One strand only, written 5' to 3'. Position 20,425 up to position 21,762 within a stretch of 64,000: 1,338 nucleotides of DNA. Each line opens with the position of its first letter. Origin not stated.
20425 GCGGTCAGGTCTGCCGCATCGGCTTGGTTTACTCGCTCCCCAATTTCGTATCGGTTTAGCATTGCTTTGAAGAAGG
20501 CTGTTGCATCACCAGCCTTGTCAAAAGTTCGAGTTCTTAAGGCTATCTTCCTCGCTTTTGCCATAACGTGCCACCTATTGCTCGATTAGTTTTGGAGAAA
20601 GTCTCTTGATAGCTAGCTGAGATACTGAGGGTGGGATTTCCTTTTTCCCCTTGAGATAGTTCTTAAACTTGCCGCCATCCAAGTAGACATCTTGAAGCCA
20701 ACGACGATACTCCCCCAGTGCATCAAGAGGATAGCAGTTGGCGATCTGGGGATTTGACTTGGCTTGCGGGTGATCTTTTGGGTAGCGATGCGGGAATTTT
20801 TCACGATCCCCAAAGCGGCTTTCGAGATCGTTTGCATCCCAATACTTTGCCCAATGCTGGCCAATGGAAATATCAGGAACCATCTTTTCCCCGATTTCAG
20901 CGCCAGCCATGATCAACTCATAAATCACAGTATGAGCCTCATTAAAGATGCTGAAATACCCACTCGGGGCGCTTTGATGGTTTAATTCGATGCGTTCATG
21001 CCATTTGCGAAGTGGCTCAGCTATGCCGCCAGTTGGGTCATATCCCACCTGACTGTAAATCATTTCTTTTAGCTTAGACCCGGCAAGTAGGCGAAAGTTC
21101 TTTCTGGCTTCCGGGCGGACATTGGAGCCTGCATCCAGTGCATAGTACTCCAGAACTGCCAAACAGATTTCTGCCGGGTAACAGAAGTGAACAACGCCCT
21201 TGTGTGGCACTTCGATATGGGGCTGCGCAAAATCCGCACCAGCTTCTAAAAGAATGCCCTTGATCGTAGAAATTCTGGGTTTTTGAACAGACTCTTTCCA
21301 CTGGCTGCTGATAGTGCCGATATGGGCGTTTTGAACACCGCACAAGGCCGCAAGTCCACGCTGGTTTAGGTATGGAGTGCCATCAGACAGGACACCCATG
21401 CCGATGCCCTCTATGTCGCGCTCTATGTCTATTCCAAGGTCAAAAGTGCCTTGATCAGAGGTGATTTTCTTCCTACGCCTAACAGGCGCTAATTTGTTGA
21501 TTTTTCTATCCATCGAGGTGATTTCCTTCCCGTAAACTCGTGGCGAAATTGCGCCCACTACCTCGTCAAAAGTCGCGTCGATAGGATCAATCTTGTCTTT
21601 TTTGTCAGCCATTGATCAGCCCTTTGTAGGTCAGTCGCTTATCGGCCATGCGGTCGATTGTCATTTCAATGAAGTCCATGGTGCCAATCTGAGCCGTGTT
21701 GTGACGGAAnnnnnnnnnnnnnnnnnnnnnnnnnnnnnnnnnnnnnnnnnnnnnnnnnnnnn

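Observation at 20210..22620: IS1595 transposon carrying a BstA-like anti-phage gene plus a DCL partner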

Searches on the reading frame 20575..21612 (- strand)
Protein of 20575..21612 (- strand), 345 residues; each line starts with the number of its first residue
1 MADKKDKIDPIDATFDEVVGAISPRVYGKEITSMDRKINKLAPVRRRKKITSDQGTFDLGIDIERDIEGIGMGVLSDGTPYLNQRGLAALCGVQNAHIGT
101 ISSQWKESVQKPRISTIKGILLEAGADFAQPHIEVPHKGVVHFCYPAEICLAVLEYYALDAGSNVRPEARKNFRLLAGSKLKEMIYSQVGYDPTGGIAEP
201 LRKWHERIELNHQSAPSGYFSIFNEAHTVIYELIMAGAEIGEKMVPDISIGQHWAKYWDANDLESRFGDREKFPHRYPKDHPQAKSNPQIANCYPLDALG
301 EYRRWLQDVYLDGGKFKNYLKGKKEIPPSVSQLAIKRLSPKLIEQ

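Call 4: search_protein_families(library=pfam, proteins=[window:20575-21612:-], max_evalue=0.1)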
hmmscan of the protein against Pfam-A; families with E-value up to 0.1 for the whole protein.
window:20575-21612:- (345 aa): 0 families

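Call 5: search_protein_families(library=padloc, proteins=[window:20575-21612:-], max_evalue=0.1)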
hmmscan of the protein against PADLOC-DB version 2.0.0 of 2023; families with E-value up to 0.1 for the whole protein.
window:20575-21612:- (345 aa): 2 families
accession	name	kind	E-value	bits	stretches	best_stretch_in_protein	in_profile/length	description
PDLC02356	BstA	-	5.4e-111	368.4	1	51-337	3-286/292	BstA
PDLC01151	HTH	-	7.3e-06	23.6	1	78-198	20-127/330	"Two HTH domains (N-terminal xre and C-therminal Sigma70_ECF), the C-terminal domain often fused to Cas6 (see WP_0065099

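Call 6: search_protein_families(library=ncbifam, proteins=[window:20575-21612:-], max_evalue=0.1)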
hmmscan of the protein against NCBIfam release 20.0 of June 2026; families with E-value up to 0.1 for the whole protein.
window:20575-21612:- (345 aa): 0 families

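Call 13: find_homologous_proteins(query=window:20575-21612:-, max_evalue=0.00001)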
Query window:20575-21612:- (345 aa): 1277 proteins with E <= 0.00001 among 6246 candidates; the best 120 are listed.
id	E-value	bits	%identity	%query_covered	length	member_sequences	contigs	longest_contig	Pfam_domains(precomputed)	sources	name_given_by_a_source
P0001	2.7e-234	795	100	100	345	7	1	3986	PF26567.1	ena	-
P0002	1.0e-233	793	100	100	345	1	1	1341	PF26567.1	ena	-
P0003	2.5e-221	752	93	100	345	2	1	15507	PF26567.1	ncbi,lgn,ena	-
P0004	7.6e-197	672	83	100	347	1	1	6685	PF26567.1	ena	-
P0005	3.9e-195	666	83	100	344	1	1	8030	PF26567.1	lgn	-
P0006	1.5e-194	664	83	100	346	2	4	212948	PF26567.1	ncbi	-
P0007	8.3e-194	662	81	100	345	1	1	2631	PF26567.1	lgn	-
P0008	5.9e-193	659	83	100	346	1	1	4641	PF26567.1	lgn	-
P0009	6.7e-192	655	82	100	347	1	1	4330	PF26567.1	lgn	-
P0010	7.3e-192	655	82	100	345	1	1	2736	PF26567.1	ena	-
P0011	2.6e-189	647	81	100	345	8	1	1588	PF26567.1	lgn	-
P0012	4.2e-188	643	81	100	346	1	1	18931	PF26567.1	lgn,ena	-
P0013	4.9e-188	643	80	99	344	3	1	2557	PF26567.1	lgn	-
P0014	9.6e-187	638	83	94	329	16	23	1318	PF26567.1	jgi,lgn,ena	-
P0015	2.6e-186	637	79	100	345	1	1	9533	PF26567.1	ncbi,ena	-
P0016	4.9e-186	636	81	100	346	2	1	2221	PF26567.1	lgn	-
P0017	1.6e-184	631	79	99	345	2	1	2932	PF26567.1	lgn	-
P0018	5.2e-184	629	78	100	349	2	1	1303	PF26567.1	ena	-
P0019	2.7e-182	624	77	100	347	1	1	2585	PF26567.1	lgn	-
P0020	4.9e-181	620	84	90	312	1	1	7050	PF26567.1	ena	-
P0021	1.9e-180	618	84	90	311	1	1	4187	PF26567.1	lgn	-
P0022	9.3e-178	609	76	99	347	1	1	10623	PF26567.1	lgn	-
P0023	5.1e-172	590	83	86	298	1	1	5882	PF26567.1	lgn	-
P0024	2.5e-170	584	79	90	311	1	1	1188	PF26567.1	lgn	-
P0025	4.1e-170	584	80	90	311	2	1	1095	PF26567.1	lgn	-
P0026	9.2e-170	582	80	90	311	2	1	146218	PF26567.1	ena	-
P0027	9.0e-168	576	77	90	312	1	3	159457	PF26567.1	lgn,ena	-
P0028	7.9e-163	560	100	72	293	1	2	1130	PF26567.1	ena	-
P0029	1.5e-161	555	72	100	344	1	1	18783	PF26567.1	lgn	-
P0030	1.2e-159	549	86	79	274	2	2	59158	PF26567.1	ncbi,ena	-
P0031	3.1e-159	548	70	99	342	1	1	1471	PF26567.1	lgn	-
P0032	3.3e-159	548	74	92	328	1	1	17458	PF26567.1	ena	-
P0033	4.6e-159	547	71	99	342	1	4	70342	PF26567.1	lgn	-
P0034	6.4e-158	544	71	99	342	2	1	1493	PF26567.1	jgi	jgi:hypothetical protein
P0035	5.5e-157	540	72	92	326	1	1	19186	PF26567.1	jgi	jgi:hypothetical protein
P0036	5.7e-157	540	74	90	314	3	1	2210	PF26567.1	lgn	-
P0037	2.2e-156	538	74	92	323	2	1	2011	PF26567.1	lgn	-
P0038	3.6e-156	538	68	97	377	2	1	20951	PF26567.1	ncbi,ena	-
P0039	1.8e-155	535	74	91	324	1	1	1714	PF26567.1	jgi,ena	-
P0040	3.2e-155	535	70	99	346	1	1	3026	PF26567.1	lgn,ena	-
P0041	4.9e-155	534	73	90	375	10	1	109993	PF26567.1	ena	-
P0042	7.7e-154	530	68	100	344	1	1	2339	PF26567.1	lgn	-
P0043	1.3e-153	529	74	90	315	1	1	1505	PF26567.1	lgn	-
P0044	4.4e-153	528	69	98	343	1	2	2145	PF26567.1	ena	-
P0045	6.4e-153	527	72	89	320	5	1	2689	PF26567.1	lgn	-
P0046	5.7e-151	521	71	89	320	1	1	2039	PF26567.1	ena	-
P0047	3.8e-150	518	72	90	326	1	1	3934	PF26567.1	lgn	-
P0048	6.9e-150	517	68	100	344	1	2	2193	PF26567.1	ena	-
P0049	5.3e-149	514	72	90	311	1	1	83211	PF26567.1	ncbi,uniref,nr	ncbi:hypothetical protein [Acetobacter aceti]|uniref:hypothetical protein n=1 Tax=Acetobacter aceti 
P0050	6.2e-149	514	71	91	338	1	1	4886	PF26567.1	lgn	-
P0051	6.4e-149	514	68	100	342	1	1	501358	PF26567.1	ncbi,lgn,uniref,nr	ncbi:hypothetical protein [Roseospirillum parvum]|uniref:BstA-like C-terminal domain-containing prot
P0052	1.8e-147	509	66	99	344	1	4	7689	PF26567.1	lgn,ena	-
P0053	4.0e-147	508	69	89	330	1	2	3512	PF26567.1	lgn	-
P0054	6.9e-146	504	64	99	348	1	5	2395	PF26567.1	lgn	-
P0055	1.6e-145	503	64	99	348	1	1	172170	PF26567.1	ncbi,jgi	jgi:hypothetical protein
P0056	3.9e-144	498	63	99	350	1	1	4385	PF26567.1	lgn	-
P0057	4.8e-144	498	65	97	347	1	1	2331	PF26567.1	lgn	-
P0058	5.9e-144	498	64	99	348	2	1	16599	PF26567.1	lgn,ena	-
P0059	9.7e-144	497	67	92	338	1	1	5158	PF26567.1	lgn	-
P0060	1.1e-143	497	68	92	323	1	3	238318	PF26567.1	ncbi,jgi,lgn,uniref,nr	ncbi:hypothetical protein [Parvibaculum sp.]|jgi:hypothetical protein|uniref:hypothetical protein n=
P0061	1.6e-143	496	64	98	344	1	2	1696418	PF26567.1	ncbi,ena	-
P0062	1.8e-143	496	67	92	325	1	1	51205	PF26567.1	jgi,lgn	-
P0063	2.7e-143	495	64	100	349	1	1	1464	PF26567.1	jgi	jgi:hypothetical protein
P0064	4.0e-143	495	63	99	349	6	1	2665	PF26567.1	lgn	-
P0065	5.9e-143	494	66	97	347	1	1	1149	PF26567.1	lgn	-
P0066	9.1e-143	494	65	98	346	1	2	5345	PF26567.1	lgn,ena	-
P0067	1.3e-142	493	64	99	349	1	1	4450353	PF26567.1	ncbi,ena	-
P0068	5.1e-142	491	63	100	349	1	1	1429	PF26567.1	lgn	-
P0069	6.8e-142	491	65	100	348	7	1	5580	PF26567.1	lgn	-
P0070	1.1e-141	490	62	99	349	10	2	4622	PF26567.1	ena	-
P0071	1.4e-141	490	64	100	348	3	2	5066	PF26567.1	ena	-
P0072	2.6e-141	489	68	90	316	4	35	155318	PF26567.1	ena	-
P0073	2.7e-141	489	67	92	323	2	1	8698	PF26567.1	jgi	jgi:hypothetical protein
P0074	5.6e-141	488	66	92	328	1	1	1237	PF26567.1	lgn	-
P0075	1.6e-140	486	67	92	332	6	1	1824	PF26567.1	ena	-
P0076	1.8e-140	486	67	90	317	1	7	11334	PF26567.1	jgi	jgi:hypothetical protein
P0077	1.9e-140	486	65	98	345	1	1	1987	PF26567.1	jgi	jgi:hypothetical protein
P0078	2.5e-140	486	66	92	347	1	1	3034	PF26567.1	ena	-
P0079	3.6e-140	485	65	92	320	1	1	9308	PF26567.1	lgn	-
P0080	5.3e-140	485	66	93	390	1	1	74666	PF26567.1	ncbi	-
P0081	5.6e-140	485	68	92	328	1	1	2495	PF26567.1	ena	-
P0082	6.4e-140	484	67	92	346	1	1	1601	PF26567.1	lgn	-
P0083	7.1e-140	484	67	92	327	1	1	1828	PF26567.1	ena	-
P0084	7.9e-140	484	63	100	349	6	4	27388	PF26567.1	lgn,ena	-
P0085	8.5e-140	484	69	90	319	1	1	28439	PF26567.1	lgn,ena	-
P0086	1.2e-139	484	63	100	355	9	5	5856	PF26567.1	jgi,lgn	-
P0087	1.3e-139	483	63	100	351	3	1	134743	PF26567.1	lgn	-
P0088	1.3e-139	483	66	91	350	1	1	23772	PF26567.1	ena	-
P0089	1.6e-139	483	62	100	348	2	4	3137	PF26567.1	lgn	-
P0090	2.3e-139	483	65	92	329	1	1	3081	PF26567.1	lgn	-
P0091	2.5e-139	482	63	99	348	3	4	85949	PF26567.1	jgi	jgi:hypothetical protein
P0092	4.4e-139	482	63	99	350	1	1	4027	PF26567.1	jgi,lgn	jgi:hypothetical protein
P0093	6.5e-139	481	66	92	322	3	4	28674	PF26567.1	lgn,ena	-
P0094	6.7e-139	481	64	97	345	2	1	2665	PF26567.1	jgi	jgi:hypothetical protein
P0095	7.9e-139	481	71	86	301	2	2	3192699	PF26567.1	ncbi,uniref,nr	ncbi:hypothetical protein BV394_10255 [Brevirhabdus pacifica]|uniref:BstA-like C-terminal domain-con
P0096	1.1e-138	480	63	99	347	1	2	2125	PF26567.1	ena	-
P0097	1.4e-138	480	64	94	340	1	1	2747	PF26567.1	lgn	-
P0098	2.2e-138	479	66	94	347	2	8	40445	PF26567.1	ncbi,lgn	-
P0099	2.3e-138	479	67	90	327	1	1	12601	PF26567.1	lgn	-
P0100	3.0e-138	479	66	92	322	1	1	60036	PF26567.1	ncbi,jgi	ncbi:MAG TPA: hypothetical protein VGN05_00400 [Parvibaculum sp.]|jgi:hypothetical protein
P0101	4.1e-138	478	66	92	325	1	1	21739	PF26567.1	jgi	-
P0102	4.9e-138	478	63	100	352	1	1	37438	PF26567.1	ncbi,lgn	-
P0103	6.5e-138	478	69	90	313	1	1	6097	PF26567.1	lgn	-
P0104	7.2e-138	478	66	92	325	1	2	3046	PF26567.1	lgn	-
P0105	9.3e-138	477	63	100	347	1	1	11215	PF26567.1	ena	-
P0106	1.5e-137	477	65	98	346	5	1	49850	PF26567.1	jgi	jgi:hypothetical protein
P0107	1.6e-137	477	60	100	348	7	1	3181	PF26567.1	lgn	-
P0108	2.3e-137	476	62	99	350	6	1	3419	PF26567.1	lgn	-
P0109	2.5e-137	476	62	100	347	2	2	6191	PF26567.1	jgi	jgi:hypothetical protein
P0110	2.9e-137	476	62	100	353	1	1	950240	PF26567.1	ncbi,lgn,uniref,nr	ncbi:hypothetical protein [Insolitispirillum peregrinum]|uniref:BstA-like C-terminal domain-containi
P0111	4.2e-137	475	64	94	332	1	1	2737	PF26567.1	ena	-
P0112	4.2e-137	475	66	92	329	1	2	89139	PF26567.1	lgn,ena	-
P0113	4.4e-137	475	62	99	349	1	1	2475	PF26567.1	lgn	-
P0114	4.7e-137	475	65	92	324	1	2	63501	PF26567.1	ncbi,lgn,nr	ncbi:MAG TPA: hypothetical protein VHD15_12695 [Hyphomicrobiales bacterium]|nr:hypothetical protein 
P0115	5.0e-137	475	60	100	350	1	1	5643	PF26567.1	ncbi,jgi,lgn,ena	-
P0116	5.5e-137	475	67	89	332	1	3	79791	PF26567.1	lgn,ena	-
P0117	6.5e-137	474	64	90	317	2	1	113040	PF26567.1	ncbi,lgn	-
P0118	6.7e-137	474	68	92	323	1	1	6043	PF26567.1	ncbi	-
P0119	7.4e-137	474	61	100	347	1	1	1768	PF26567.1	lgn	-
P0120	9.4e-137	474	67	91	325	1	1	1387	PF26567.1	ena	-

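Call 14: find_encoding_contigs(protein=P0003, flank=6000, max_places=4)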
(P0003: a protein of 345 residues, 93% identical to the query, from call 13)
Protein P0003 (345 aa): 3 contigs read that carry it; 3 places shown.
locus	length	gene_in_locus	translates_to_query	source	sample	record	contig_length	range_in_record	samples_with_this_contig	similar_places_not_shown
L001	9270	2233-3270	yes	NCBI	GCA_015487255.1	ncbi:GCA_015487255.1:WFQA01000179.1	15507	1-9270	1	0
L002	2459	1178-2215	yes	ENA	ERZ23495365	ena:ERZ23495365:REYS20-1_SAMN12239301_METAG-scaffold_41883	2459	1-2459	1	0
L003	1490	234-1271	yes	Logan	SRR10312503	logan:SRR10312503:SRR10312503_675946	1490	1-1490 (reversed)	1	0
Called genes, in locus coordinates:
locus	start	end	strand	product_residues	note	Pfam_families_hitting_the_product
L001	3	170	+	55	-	?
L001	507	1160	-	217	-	PF08548:Peptidase_M10_C (weak)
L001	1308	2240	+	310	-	PF12760:Zn_ribbon_IS1595, PF12762:DDE_Tnp_IS1595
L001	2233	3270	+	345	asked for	PF26567:BstA_C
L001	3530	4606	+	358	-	PF02912:Phe_tRNA-synt_N, PF01409:tRNA-synt_2d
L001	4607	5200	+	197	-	-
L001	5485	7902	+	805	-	PF01588:tRNA_bind, PF03483:B3_4, PF03484:B5, PF17759:tRNA_synthFbeta, PF03147:FDX-ACB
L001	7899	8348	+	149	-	PF11071:Nuc_deoxyri_tr3, PF15891:Nuc_deoxyri_tr2 (faint)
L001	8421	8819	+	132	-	PF01741:MscL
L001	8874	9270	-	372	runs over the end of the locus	PF05222:AlaDh_PNT_N, PF07992:Pyr_redox_2 (weak), PF01262:AlaDh_PNT_C, PF02826:2-Hacid_dh_C, PF00070:Pyr_redox (weak)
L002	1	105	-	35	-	?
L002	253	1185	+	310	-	PF12760:Zn_ribbon_IS1595, PF12762:DDE_Tnp_IS1595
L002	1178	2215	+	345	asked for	PF26567:BstA_C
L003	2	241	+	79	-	?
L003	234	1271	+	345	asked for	PF26567:BstA_C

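Call 15: find_encoding_contigs(protein=P0006, flank=6000, max_places=6)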
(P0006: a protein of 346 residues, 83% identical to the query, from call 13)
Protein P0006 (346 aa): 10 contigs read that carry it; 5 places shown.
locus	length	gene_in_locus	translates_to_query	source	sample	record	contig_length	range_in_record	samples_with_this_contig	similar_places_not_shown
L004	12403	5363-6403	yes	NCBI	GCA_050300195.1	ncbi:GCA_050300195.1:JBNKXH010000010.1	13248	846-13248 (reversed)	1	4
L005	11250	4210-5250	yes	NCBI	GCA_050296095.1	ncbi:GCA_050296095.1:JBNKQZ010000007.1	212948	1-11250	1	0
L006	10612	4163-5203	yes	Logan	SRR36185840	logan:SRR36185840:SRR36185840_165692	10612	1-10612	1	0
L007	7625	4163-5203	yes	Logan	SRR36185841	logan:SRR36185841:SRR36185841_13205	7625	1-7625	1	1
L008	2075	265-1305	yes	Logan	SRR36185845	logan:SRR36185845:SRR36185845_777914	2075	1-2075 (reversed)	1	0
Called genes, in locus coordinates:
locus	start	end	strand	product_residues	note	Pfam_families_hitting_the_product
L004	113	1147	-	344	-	PF01548:DEDD_Tnp_IS110, PF02371:Transposase_20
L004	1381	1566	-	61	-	-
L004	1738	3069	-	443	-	PF24390:PRTase-CE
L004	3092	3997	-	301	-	-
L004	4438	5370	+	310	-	PF12760:Zn_ribbon_IS1595, PF12762:DDE_Tnp_IS1595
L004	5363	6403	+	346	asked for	PF26567:BstA_C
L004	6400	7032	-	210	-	-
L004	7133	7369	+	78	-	-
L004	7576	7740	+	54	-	-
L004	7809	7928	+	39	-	-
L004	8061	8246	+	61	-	-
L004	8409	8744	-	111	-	-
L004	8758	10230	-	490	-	-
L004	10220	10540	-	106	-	PF21983:NikA-like, PF05713:MobC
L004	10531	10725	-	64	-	-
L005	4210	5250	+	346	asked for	PF26567:BstA_C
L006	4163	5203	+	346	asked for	PF26567:BstA_C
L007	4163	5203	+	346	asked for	PF26567:BstA_C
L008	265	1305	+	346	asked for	PF26567:BstA_C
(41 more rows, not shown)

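Call 16: find_encoding_contigs(protein=P0001, flank=6000, max_places=6)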
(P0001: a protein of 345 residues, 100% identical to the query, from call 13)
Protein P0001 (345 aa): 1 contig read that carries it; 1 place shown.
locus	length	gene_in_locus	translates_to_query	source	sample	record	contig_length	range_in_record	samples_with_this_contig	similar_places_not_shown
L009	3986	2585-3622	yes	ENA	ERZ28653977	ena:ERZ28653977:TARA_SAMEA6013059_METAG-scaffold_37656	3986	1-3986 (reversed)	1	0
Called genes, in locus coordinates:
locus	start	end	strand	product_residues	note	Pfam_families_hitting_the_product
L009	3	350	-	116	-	?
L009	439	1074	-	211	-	PF01810:LysE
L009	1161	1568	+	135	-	-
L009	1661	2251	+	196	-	-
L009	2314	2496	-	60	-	-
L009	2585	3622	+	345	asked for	PF26567:BstA_C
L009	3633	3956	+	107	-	PF11523:DUF3223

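Call 28: find_related_loci(query=A1, collection=genome_contigs, flank=6000)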
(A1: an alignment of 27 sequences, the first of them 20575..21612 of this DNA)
Query A1 (345 aa) in genome_contigs; peptide patterns used: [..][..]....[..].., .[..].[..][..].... (x = any residue, [..] = any of these).
86 stretches matched a pattern; 73 encode a relative of the query (tblastn E <= 1e-3); 73 distinct loci.
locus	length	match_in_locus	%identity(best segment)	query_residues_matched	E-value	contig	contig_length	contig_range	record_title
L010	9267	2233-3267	93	1-345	0e+0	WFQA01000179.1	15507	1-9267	MAG: Rhodobacteraceae bacterium isolate S012_9 k151_300858, whole genome shotgun sequence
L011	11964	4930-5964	83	1-344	0e+0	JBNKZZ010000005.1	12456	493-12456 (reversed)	MAG: Ensifer sp. isolate D1.bin.15.orig k141_982441, whole genome shotgun sequence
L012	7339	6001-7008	68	10-341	6e-159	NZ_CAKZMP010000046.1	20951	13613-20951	MAG: uncultured Kiloniella sp. isolate ERR2094167_bin.33_CONCOCT_v1.1_MAG ERZ650161.1755, whole genome shotgun sequence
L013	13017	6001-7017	68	1-344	3e-155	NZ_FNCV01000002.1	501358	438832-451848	Roseospirillum parvum strain 930I, whole genome shotgun sequence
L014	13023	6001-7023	68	4-344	4e-153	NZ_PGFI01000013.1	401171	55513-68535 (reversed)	Brevirhabdus pacifica strain DSM 27767 Ga0181023_103, whole genome shotgun sequence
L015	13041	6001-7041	66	1-344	7e-151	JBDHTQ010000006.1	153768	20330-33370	MAG: Bdellovibrionales bacterium isolate AS-MICRO-OLR.46 NODE_221_length_153768_cov_12.044251, whole genome shotgun sequ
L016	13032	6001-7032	64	4-344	2e-150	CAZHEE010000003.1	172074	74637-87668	MAG TPA_asm: uncultured Micavibrio sp. isolate SRP063590_co1_54 genome assembly, contig: NODE_76_length_172074_cov_6.485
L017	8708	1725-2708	66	21-345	1e-148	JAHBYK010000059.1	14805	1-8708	MAG: Parvibaculum sp. isolate ACE_PRO22 PRO22_59, whole genome shotgun sequence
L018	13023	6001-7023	64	1-338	6e-148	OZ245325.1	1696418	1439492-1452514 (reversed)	MAG: Maricaulaceae bacterium isolate 29f1f754-672b-410a-9333-51c54bc3f8b4 genome assembly, chromosome: 1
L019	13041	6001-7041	64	1-343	2e-147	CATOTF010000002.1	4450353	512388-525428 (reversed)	MAG: uncultured Rhizobiaceae bacterium isolate 549a7c9a-40e5-4b7f-bccc-05cc6f8e5008 genome assembly, contig: contig_2, w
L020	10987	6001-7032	63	1-341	9e-145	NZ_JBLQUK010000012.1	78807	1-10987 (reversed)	Qipengyuania sp. ASV99 NODE_12_length_78807_cov_66.955862, whole genome shotgun sequence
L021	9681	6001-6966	66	19-344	3e-144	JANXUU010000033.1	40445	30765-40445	MAG: Sphingomonas sp. isolate 340R_metabat_160 340R_k141_330308, whole genome shotgun sequence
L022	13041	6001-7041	62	1-343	3e-144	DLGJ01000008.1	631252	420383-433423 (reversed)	MAG TPA_asm: Hyphomicrobiaceae bacterium UBA7697 UBA7697_contig_90, whole genome shotgun sequence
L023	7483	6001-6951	66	29-344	1e-142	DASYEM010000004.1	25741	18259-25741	MAG TPA_asm: Parvibaculum sp. isolate SMAG_U4986 k141_3774779, whole genome shotgun sequence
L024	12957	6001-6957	65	29-344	3e-141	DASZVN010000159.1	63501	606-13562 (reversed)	MAG TPA_asm: Hyphomicrobiales bacterium isolate SMAG_U6132 k141_558438, whole genome shotgun sequence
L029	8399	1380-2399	60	8-344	8e-139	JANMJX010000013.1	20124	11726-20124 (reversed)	MAG: Sphingomonadales bacterium isolate OTE_64_metabat_304 OTE_64_k141_2543614, whole genome shotgun sequence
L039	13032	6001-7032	59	1-343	3e-135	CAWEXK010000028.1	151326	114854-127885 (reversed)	MAG: uncultured Alphaproteobacteria bacterium isolate MFD06092.bin.2.175 genome assembly, contig: contig_78314, whole ge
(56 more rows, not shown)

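Call 40: search_protein_families(library=pfam, proteins=[L014:7272-8003:+, L019:7381-7680:-, L011:5967-6740:-, L020:7234-8001:+, L022:7059-7562:-, L022:7559-7957:-, L029:2814-3284:-, L029:2402-2836:-, L017:2872-3627:+, L039:7044-7715:-], max_evalue=0.01)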
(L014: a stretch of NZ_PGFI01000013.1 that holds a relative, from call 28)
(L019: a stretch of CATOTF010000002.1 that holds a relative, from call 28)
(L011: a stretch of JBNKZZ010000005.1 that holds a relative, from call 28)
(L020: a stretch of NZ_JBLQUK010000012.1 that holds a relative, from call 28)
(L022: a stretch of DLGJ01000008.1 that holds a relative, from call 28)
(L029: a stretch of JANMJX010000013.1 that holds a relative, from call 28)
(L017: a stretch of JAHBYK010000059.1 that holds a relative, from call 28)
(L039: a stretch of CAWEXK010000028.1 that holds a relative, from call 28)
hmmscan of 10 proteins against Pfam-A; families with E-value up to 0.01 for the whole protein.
L014:7272-8003:+ (243 aa): 0 families

L019:7381-7680:- (99 aa): 0 families

L011:5967-6740:- (257 aa): 0 families

L020:7234-8001:+ (255 aa): 0 families

L022:7059-7562:- (167 aa): 1 family
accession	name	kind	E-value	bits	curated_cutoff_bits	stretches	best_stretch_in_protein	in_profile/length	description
PF06114.19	Peptidase_M78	-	1.1e-22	80.6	22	1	32-159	2-122/123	IrrE N-terminal-like domain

L022:7559-7957:- (132 aa): 0 families

L029:2814-3284:- (156 aa): 1 family
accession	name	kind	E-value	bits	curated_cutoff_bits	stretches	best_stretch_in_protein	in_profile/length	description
PF13274.11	SocA_Panacea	-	2.1e-22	80.6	25.7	1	27-125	1-112/113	Antitoxin SocA-like, Panacea domain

L029:2402-2836:- (144 aa): 0 families

L017:2872-3627:+ (251 aa): 1 family
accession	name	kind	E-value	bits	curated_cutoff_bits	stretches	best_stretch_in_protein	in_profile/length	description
PF12686.12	DUF3800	-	1.1e-16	62.3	21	1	3-213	1-149/149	Protein of unknown function (DUF3800)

L039:7044-7715:- (223 aa): 2 families
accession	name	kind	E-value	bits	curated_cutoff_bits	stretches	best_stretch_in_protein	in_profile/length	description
PF13532.12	2OG-FeII_Oxy_2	-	1.3e-35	123.8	31.2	1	37-201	17-194/194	2OG-Fe(II) oxygenase superfamily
PF03171.26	2OG-FeII_Oxy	-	0.0012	19.6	23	1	107-201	2-98/101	2OG-Fe(II) oxygenase superfamily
